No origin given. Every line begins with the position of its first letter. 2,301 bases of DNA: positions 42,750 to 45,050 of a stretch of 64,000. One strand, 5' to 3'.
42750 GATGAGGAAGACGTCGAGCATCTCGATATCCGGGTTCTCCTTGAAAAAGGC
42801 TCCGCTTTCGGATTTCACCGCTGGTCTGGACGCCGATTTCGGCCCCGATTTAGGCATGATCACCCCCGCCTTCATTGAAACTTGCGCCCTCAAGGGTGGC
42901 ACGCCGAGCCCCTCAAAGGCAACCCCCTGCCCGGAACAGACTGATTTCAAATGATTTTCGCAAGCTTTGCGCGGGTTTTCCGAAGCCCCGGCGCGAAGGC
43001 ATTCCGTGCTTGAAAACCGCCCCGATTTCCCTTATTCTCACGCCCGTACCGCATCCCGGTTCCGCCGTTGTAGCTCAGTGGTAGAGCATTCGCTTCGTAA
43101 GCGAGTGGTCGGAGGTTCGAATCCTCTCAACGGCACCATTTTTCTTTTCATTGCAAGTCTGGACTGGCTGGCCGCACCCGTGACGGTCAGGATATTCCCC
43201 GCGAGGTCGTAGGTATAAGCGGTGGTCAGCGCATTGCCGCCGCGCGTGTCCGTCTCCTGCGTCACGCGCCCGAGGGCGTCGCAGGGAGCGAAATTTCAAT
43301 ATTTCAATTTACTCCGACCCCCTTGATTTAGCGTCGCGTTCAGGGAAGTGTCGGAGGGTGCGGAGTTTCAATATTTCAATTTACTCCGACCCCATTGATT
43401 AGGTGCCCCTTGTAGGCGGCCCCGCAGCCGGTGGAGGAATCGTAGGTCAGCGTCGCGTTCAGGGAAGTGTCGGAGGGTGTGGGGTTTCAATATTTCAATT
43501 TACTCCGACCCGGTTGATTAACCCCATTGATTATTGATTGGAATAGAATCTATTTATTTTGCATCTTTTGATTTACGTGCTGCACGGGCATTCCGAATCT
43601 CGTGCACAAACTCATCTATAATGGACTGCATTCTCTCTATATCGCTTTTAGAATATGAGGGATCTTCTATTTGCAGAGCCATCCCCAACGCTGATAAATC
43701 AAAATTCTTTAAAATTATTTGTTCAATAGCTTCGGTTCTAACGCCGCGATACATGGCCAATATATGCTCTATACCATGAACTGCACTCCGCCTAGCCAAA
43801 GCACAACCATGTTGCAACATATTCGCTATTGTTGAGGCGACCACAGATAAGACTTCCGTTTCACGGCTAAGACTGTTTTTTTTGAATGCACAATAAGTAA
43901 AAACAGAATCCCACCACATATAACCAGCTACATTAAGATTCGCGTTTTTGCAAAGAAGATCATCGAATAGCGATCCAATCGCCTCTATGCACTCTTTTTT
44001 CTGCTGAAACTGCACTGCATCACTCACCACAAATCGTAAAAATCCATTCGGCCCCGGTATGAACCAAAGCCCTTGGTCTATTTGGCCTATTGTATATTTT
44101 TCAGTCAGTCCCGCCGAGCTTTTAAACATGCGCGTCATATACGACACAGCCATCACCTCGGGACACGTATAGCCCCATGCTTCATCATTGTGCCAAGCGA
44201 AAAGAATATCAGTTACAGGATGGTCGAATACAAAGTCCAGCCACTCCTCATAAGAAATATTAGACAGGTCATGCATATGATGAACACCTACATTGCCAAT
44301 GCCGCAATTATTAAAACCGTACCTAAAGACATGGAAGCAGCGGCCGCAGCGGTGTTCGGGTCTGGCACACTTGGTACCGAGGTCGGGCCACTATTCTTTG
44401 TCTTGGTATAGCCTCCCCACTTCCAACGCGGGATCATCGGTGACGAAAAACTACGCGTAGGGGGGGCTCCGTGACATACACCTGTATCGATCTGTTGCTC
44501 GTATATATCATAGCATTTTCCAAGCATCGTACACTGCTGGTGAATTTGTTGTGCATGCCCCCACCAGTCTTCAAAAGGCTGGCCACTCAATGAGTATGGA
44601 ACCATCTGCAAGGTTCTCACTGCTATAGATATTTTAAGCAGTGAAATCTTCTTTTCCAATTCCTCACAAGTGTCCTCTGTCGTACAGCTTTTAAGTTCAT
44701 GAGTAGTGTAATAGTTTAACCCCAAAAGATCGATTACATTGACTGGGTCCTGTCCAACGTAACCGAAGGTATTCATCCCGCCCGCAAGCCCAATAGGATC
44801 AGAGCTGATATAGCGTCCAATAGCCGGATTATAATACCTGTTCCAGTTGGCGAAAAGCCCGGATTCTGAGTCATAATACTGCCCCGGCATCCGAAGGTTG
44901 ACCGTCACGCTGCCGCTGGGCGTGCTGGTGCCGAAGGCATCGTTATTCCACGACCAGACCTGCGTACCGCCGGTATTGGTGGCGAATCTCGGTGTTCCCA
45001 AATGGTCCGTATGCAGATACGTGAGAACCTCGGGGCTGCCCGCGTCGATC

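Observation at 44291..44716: Unclassified 142-aa Rhs C-terminal toxin module with a compositional break exactly at the DPxGL boundary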

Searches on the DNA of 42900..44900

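Call 73: search_rna_families(source=window, start=42900, end=44900, threshold=evalue, max_evalue=1)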
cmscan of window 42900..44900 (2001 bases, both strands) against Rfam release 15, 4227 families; matches with E-value up to 1: 1.
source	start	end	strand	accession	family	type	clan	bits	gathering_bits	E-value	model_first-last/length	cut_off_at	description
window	43064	43135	+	RF00005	tRNA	Gene; tRNA;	CL00001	74.5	29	5.6e-16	1-71/71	no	tRNA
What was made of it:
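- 43064..43138 (+): tRNA-Thr(CGT) bordering the rhs island. Rfam tRNA 74.5 bits (call 73).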

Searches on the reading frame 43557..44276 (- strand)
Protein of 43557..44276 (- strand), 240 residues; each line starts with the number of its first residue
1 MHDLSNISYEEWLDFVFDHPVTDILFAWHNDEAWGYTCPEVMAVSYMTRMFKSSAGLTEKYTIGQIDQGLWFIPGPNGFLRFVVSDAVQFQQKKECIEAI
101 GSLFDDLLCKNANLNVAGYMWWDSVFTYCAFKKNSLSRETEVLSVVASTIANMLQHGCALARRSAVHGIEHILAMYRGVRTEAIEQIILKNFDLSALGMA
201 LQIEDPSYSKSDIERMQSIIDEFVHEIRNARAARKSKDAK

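Call 6: search_protein_families(library=pfam, proteins=[window:43557-44276:-], max_evalue=1)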
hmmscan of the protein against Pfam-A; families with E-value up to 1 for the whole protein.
window:43557-44276:- (240 aa): 1 family
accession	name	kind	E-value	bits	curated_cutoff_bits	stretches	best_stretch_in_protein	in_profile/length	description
PF24454.1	DUF7570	-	0.063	13.8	27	1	182-218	52-89/94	Family of unknown function (DUF7570)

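Call 7: search_protein_families(library=ncbifam, proteins=[window:43557-44276:-], max_evalue=1)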
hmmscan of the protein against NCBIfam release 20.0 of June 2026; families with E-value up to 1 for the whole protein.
window:43557-44276:- (240 aa): 1 family
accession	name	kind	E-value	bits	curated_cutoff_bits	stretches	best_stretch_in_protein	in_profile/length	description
TIGR04550.1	sMetMonox_MmoD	equivalog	0.0061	16.3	80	1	152-177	35-60/64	soluble methane monooxygenase-binding protein MmoD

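Call 12: search_solved_structures(query=window:43557-44276:-, max_evalue=10)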
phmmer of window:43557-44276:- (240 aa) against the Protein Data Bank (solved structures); distinct sequences matched with E-value up to 10: 8.
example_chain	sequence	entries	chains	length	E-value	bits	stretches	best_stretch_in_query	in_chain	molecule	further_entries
1u2p_A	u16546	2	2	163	0.86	12.2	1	175-224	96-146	low molecular weight protein-tyrosine-phosphatase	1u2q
2luo_A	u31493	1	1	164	0.87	12.1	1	175-224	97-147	LOW MOLECULAR WEIGHT PROTEIN-TYROSINE-PHOSPHATASE A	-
5b4p_A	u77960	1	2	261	1.4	11.5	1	12-45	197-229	repebody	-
4uip_B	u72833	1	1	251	1.6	11.3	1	14-52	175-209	REPEBODY (RAC1)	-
2o6s_A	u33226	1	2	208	1.7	11.2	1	14-52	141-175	Variable lymphocyte receptor B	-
6ka7_A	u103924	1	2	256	1.7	11.2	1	14-51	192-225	repebody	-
4j4l_A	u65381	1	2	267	1.7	11.2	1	14-52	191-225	Internalin B,REPEAT MODULES,Variable lymphocyte receptor B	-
3rfs_A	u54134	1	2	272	1.9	11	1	14-51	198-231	Internalin B, repeat modules, Variable lymphocyte receptor B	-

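Call 13: search_protein_families(library=padloc, proteins=[window:43557-44276:-], max_evalue=1)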
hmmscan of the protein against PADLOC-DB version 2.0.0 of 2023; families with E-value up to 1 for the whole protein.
window:43557-44276:- (240 aa): 0 families
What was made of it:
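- Tried and rejected: PADLOC gave no hit (call 13).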

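Call 33: find_homologous_proteins(query=window:43557-44276:-, max_evalue=0.01)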
Query window:43557-44276:- (240 aa): 8 proteins with E <= 0.01 among 146 candidates.
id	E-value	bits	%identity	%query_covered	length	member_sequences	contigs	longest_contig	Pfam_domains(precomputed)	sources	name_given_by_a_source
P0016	8.9e-160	547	100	100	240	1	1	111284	-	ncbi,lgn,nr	ncbi:MAG: hypothetical protein GC185_08800 [Alphaproteobacteria bacterium]|nr:hypothetical protein [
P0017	4.6e-41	159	40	78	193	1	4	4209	-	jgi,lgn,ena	-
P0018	2.5e-39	153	36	83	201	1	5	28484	-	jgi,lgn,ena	-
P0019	7.8e-37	145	37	78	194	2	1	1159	-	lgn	-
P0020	6.6e-17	80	31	69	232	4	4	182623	-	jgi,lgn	-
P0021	2.0e-16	78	29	79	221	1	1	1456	-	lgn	-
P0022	9.4e-11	60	28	69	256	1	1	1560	-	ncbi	-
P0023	6.4e-10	57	30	58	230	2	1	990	-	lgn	-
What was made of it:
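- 43554..44276 (-): Cognate immunity-type gene (240 aa, soluble). It starts 11 nt after the toxin stop, and an AGGTG Shine-Dalgarno-like sequence overlaps the toxin stop codon. Identical to NCBI 'MAG: hypothetical protein GC185_08800 [Alphaproteobacteria bacterium]', with 7 homologues (call 33).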

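Call 34: find_encoding_contigs(protein=P0018, flank=6000, max_places=4)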
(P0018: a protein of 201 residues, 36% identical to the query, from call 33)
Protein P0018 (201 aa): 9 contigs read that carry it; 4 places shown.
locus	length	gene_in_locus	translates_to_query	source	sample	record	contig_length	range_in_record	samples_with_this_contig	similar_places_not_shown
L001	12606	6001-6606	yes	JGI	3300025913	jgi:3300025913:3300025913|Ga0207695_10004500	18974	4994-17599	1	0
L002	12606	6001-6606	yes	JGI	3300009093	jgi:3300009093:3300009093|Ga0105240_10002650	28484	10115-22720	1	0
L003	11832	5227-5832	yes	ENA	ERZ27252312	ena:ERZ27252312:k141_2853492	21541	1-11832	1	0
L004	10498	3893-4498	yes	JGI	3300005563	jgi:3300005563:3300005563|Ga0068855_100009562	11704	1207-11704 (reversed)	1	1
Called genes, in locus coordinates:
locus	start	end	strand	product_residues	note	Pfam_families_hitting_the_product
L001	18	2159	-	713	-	PF20256:MoCoBD_2, PF01315:Ald_Xan_dh_C (faint), PF02738:MoCoBD_1, PF20256:MoCoBD_2 (weak)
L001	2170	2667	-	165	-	PF00111:Fer2, PF13085:Fer2_3, PF01799:Fer2_2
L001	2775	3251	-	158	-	-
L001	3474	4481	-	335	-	PF13495:Phage_int_SAM_4 (faint), PF00589:Phage_integrase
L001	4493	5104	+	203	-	-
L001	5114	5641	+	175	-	-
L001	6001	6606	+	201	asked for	-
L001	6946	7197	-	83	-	-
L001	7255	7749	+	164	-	-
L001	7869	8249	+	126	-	PF01381:HTH_3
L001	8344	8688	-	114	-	PF02452:PemK_toxin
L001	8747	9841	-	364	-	PF13226:DUF4034 (faint)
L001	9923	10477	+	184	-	PF00239:Resolvase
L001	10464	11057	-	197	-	-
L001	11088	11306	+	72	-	-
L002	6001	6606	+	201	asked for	-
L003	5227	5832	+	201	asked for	-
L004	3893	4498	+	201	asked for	-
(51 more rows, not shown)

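Call 35: find_encoding_contigs(protein=P0020, flank=6000, max_places=4)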
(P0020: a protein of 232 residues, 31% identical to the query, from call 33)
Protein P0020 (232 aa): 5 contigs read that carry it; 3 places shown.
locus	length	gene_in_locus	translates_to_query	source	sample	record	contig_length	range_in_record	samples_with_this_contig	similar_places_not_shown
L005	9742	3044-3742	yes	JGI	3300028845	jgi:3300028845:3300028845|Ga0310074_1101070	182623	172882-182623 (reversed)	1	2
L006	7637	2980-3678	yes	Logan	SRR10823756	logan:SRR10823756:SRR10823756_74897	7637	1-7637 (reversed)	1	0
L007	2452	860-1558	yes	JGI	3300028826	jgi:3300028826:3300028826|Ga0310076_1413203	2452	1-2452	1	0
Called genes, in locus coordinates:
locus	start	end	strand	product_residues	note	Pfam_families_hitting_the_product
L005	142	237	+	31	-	-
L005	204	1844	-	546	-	PF07719:TPR_2 (faint), PF13428:TPR_14 (faint), PF13432:TPR_16 (faint), PF14559:TPR_19 (faint)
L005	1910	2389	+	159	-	PF01814:Hemerythrin (faint)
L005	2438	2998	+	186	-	-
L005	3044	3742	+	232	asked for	-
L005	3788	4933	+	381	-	-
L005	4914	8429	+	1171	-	PF02811:PHP, PF07733:DNA_pol3_alpha, PF17657:DNA_pol3_finger, PF14579:HHH_6, PF01336:tRNA_anti-codon (faint)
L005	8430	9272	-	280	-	PF00528:BPD_transp_1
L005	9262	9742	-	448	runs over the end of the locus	PF01547:SBP_bac_1, PF13416:SBP_bac_8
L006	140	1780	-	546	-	PF07719:TPR_2 (faint), PF13428:TPR_14 (faint), PF13432:TPR_16 (faint), PF14559:TPR_19 (faint)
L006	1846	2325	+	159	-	PF01814:Hemerythrin (faint)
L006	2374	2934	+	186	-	-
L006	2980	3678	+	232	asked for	-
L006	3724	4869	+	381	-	-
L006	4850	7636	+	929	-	?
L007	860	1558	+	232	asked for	-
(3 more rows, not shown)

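Call 45: find_encoding_contigs(protein=P0017, flank=4000, max_places=3)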
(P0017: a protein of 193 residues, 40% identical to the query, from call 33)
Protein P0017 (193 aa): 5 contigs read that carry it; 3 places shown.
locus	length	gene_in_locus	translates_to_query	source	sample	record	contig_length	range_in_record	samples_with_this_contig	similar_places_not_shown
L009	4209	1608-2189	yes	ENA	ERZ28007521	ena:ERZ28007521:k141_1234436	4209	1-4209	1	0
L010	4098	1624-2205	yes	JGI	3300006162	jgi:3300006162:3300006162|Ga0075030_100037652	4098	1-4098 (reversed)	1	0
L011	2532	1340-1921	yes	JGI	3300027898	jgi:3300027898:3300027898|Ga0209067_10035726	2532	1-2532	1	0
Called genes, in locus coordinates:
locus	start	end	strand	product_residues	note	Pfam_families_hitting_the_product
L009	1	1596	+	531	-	?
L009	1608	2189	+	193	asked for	-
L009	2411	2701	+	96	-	-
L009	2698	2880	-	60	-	-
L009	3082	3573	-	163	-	-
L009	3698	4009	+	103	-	PF12844:HTH_19, PF13560:HTH_31, PF01381:HTH_3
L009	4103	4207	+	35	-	?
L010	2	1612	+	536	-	?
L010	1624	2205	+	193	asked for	-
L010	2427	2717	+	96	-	-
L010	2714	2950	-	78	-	-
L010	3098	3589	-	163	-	-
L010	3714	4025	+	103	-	PF12844:HTH_19, PF13560:HTH_31, PF01381:HTH_3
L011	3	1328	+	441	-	?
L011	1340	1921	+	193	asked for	-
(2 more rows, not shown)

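Call 51: search_protein_families(library=pfam, alignment_id=A3, max_evalue=1)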
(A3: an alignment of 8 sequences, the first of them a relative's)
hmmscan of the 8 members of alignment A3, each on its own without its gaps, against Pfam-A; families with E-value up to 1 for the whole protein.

A. member 1, P0016 (240 aa): 1 family
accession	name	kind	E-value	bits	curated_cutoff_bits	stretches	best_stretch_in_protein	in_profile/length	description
PF24454.1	DUF7570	-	0.063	13.8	27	1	182-218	52-89/94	Family of unknown function (DUF7570)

B. families by the number of members that match (of 8 scanned): 5 families
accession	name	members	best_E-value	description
PF14818.11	SOGA1-2-like_CC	1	0.057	SOGA 1/2-like, coiled-coil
PF24454.1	DUF7570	1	0.063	Family of unknown function (DUF7570)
PF12132.13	DUF3587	1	0.081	Protein of unknown function (DUF3587)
PF21047.3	HEAT_Maestro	1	0.13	Maestro, HEAT repeats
PF02985.28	HEAT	1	0.14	HEAT repeat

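Call 52: search_solved_structures(query=A3, max_evalue=10)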
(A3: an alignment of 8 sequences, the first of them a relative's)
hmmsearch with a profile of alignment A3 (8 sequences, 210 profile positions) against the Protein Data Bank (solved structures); distinct sequences matched with E-value up to 10: 2.
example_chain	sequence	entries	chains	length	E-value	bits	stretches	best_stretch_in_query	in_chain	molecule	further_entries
3fxb_A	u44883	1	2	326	0.0068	19.2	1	44-73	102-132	TRAP dicarboxylate transporter, DctP subunit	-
6elz_I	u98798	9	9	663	0.77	12.5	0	132-176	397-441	Nucleolar complex-associated protein 3 | NOC3 isoform 1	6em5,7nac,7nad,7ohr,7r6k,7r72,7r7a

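Call 61: search_protein_families(library=pfam, proteins=[L009:1240-1596:+], max_evalue=5)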
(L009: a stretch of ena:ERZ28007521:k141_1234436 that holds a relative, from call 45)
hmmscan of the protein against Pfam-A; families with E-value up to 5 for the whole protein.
L009:1240-1596:+ (118 aa): 1 family
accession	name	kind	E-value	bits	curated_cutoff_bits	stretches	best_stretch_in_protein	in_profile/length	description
PF19457.4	DUF5994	-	0.24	11.9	26.3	1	10-60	25-74/112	Family of unknown function (DUF5994)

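Call 65: find_related_loci(query=A5, collection=genome_contigs, flank=6000)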
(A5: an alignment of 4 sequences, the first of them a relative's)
Query A5 (240 aa) in genome_contigs; peptide patterns used: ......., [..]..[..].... (x = any residue, [..] = any of these).
20 stretches matched a pattern; 2 encode a relative of the query (tblastn E <= 1e-3); 2 distinct loci.
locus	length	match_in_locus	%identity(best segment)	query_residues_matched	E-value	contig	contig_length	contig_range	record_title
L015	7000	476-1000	30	1-172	2e-27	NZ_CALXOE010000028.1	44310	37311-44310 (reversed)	MAG: uncultured Victivallis sp. isolate BRZ_FG__bin79 BRZ_FG__NODE_1550_length_44310_cov_7.366582, whole genome shotgun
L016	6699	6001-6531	30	1-174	3e-27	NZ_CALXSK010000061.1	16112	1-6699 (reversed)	MAG: uncultured Victivallis sp. isolate BRZ_NM__bin32 BRZ_NM__NODE_2471_length_16112_cov_8.893296, whole genome shotgun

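Call 93: search_protein_families(library=ncbifam, proteins=[P0020, L005:3788-4930:+, L005:2438-2995:+, L005:1910-2386:+, P0021, P0022, P0023, P0018], max_evalue=0.1)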
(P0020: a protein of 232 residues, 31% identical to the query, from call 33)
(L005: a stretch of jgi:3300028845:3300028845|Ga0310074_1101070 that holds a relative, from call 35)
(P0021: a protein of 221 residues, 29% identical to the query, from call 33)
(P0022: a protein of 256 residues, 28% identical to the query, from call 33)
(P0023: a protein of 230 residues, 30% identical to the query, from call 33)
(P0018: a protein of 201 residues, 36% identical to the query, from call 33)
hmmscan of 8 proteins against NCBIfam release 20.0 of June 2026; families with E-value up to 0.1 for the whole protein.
P0020 (232 aa): 0 families

L005:3788-4930:+ (381 aa): 8 families
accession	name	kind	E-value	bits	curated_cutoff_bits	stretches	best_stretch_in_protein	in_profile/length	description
NF002848.0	PRK03103.1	subfamily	1.8e-12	46.5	381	1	32-359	44-389/410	DNA polymerase IV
NF003015.0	PRK03858.1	subfamily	3.2e-11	42.9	367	1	23-362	33-386/399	DNA polymerase IV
NF002751.0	PRK02794.1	equivalog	3.3e-10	39.4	371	1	62-367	105-423/425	DNA polymerase IV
NF010731.0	PRK14133.1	equivalog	1.3e-08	34.5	362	1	39-330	48-348/352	DNA polymerase IV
NF002677.0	PRK02406.1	equivalog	2.5e-06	26.8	256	1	34-269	47-296/357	DNA polymerase IV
NF002492.0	PRK01810.1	equivalog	2.3e-05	23.3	399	1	170-363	199-396/412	DNA polymerase IV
NF002882.0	PRK03348.1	equivalog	0.00073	18.4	389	1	44-319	55-345/461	DNA polymerase IV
NF002883.0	PRK03352.1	equivalog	0.0012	18.2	330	1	43-308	58-332/347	DNA polymerase IV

L005:2438-2995:+ (186 aa): 0 families

L005:1910-2386:+ (159 aa): 4 families
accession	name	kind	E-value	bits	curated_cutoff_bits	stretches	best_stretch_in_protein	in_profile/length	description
NF006177.0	PRK08311.2-5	equivalog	0.0012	18.4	498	1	30-110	38-117/237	RNA polymerase sigma factor SigI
TIGR03652.1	FeS_repair_RIC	equivalog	0.0013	18.6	204.7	1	74-136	94-156/216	iron-sulfur cluster repair di-iron protein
NF053874.1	persist_PA2171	equivalog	0.013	15.3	190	1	100-138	107-145/157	PA2171 family ribosome-binding persister protein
NF008221.0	PRK10992.1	equivalog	0.021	14.3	254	0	80-124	104-148/220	iron-sulfur cluster repair protein YtfE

P0021 (221 aa): 0 families

P0022 (256 aa): 0 families

P0023 (230 aa): 0 families

P0018 (201 aa): 0 families
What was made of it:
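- Tried and rejected: P0020 sits upstream of a Y-family polymerase-like gene and dnaE2 (calls 35, 93).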

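Call 94: find_encoding_contigs(protein=P0022, flank=3000, max_places=3)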
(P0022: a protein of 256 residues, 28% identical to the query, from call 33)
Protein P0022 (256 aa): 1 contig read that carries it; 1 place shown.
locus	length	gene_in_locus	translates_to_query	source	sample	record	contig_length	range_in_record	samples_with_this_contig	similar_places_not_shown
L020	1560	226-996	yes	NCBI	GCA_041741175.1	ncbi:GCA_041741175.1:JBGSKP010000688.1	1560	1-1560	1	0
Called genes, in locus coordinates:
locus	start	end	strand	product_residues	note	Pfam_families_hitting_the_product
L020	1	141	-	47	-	?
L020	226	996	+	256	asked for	-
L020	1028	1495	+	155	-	PF08818:DUF1801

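Call 95: find_encoding_contigs(protein=P0021, flank=3000, max_places=3)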
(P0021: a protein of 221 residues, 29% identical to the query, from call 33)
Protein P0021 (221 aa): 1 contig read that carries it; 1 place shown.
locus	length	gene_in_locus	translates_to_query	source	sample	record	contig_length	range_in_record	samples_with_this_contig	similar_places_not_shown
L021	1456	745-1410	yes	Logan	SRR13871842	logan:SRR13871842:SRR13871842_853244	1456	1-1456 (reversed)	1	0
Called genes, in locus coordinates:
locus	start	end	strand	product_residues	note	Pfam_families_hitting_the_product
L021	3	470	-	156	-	?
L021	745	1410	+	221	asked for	-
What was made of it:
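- Tried and rejected: P0021 and P0022 do not (calls 94, 95), so I treat this as coincidence.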

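Call 97: find_related_loci(query=A5, collection=viral_contigs, flank=4000)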
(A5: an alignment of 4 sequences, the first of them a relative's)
Query A5 (240 aa) in viral_contigs; peptide patterns used: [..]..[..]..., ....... (x = any residue, [..] = any of these).
24 stretches matched a pattern, but none encodes a relative of the query by tblastn (E <= 1e-3).

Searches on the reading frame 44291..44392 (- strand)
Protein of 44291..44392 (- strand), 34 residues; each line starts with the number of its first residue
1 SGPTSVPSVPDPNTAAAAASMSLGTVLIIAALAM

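Call 17: search_protein_families(library=ncbifam, proteins=[window:44291-44392:-], max_evalue=10)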
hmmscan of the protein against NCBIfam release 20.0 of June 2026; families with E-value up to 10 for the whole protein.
seq(34 aa): 0 families
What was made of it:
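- Tried and rejected: NCBIfam on the last 34 and 47 residues for sorting signals gave no hit (call 17).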
